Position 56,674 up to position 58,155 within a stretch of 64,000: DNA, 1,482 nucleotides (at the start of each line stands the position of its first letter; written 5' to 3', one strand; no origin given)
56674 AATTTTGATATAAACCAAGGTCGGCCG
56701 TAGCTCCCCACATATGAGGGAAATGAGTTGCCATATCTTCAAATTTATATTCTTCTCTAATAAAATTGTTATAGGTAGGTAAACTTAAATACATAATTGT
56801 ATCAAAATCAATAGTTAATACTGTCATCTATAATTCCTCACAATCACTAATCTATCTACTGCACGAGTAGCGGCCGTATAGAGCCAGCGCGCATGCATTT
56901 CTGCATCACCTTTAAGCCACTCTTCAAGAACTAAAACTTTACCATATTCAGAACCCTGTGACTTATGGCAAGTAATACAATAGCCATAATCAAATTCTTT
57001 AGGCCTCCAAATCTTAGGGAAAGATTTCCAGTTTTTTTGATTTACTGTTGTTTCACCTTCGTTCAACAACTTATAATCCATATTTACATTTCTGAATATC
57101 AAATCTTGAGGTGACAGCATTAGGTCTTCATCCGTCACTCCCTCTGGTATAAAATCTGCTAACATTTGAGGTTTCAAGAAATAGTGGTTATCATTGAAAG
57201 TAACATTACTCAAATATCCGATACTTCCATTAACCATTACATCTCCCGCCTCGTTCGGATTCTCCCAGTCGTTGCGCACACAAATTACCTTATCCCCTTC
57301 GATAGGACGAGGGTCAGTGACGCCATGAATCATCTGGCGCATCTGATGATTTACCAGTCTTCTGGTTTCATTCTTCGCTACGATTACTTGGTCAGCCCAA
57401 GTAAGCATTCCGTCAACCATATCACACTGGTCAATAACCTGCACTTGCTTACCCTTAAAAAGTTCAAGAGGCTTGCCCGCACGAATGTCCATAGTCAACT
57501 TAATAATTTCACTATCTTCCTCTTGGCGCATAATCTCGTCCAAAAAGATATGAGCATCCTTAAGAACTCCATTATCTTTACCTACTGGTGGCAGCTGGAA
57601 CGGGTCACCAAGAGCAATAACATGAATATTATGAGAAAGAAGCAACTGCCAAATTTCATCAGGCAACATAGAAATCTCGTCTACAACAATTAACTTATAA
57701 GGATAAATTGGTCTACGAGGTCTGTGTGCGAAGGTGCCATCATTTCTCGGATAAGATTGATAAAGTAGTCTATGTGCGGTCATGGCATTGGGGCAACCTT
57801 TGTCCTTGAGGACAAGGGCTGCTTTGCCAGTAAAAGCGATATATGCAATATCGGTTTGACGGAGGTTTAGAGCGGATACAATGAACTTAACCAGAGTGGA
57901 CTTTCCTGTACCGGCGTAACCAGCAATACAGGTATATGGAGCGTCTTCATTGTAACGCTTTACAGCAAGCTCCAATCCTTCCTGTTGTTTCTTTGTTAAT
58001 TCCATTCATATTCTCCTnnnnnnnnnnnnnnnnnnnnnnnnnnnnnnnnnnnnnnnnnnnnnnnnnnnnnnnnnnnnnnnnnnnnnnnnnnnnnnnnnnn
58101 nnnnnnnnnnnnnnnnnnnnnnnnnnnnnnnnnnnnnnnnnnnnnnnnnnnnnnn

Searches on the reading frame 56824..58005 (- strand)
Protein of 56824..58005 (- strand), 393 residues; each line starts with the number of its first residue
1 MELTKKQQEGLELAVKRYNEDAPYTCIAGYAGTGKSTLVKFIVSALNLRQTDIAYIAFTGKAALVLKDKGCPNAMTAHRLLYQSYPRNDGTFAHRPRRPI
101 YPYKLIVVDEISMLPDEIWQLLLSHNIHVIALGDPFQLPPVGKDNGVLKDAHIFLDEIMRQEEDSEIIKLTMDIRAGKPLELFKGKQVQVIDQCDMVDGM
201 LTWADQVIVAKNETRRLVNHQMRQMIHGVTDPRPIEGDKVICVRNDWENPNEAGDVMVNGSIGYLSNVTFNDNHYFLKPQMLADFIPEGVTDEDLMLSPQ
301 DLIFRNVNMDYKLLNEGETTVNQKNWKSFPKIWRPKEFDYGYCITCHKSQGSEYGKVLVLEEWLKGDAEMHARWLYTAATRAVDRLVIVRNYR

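Call 3: search_protein_families(library=pfam, proteins=[window:56824-58005:-], max_evalue=1)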
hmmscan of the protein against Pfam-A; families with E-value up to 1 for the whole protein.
window:56824-58005:- (393 aa): 30 families (the best 25 are shown)
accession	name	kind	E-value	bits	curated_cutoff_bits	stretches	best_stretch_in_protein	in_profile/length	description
PF13604.12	AAA_30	-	8.1e-22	78.3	27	1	18-182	14-176/191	AAA domain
PF13245.12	AAA_19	-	7.1e-20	72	25.1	1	21-143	10-134/134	AAA domain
PF13538.12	UvrD_C_2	-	2.2e-14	53.5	27.4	1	340-389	1-52/52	UvrD-like helicase C-terminal domain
PF01443.25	Viral_helicase1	-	1.6e-12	48.1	21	2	26-146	2-106/228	Viral superfamily 1 RNA helicase core domain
PF05970.20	PIF1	-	4.8e-09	36.6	25.9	1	3-144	2-158/223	PIF1-like helicase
PF13173.12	AAA_14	-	0.00031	21.2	27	1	24-116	4-76/129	AAA domain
PF24883.2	NPHP3_N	-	0.00057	20.5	24.8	1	20-60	20-60/164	Nephrocystin 3, N-terminal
PF13191.12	AAA_16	-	0.00089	20.2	32.6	1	7-49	8-51/167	AAA ATPase domain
PF13401.12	AAA_22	-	0.004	17.9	27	1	23-122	6-104/130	AAA domain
PF13086.12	AAA_11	-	0.0042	17.3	27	0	102-141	213-253/257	AAA domain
PF03193.22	RsgA_GTPase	-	0.0073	16.6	30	1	4-55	90-139/174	RsgA GTPase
PF25199.1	nSTAND_NTPase5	-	0.017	15.4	34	1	15-51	34-69/145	Novel STAND NTPase 5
PF05729.18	NACHT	-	0.019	15.2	26.7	1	25-50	3-28/167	NACHT domain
PF13476.12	AAA_23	-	0.027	15.5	27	1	21-46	18-43/201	AAA domain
PF18335.7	SH3_13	-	0.035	14.3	41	1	236-270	28-56/65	ATP-dependent RecD-like DNA helicase SH3 domain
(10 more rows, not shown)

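Call 4: search_protein_families(library=phrogs, proteins=[window:56824-58005:-], max_evalue=0.1)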
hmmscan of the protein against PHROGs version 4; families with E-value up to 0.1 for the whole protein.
window:56824-58005:- (393 aa): 9 families
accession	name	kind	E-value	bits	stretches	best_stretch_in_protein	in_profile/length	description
phrog_325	-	DNA, RNA and nucleotide metabolism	3e-93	314.8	1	1-391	469-869/986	Dda-like helicase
phrog_4412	-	DNA, RNA and nucleotide metabolism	4.9e-35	122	2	3-188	331-517/743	exonuclease V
phrog_1967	-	DNA, RNA and nucleotide metabolism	2.8e-13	50.3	2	1-101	151-253/776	DNA helicase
phrog_25471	-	unknown function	0.00079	20.5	1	1-68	1-70/162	-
phrog_168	-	DNA, RNA and nucleotide metabolism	0.016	15.9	1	11-121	33-119/314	clamp loader of DNA polymerase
phrog_1815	-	other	0.035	15.3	1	26-51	7-32/197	guanylate kinase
phrog_3940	-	unknown function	0.049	13.4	1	24-59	27-61/537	-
phrog_8323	-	unknown function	0.07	12.6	0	21-52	70-101/623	-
phrog_170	-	other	0.074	13.5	0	3-40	76-108/323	PhoH-like phosphate starvation-inducible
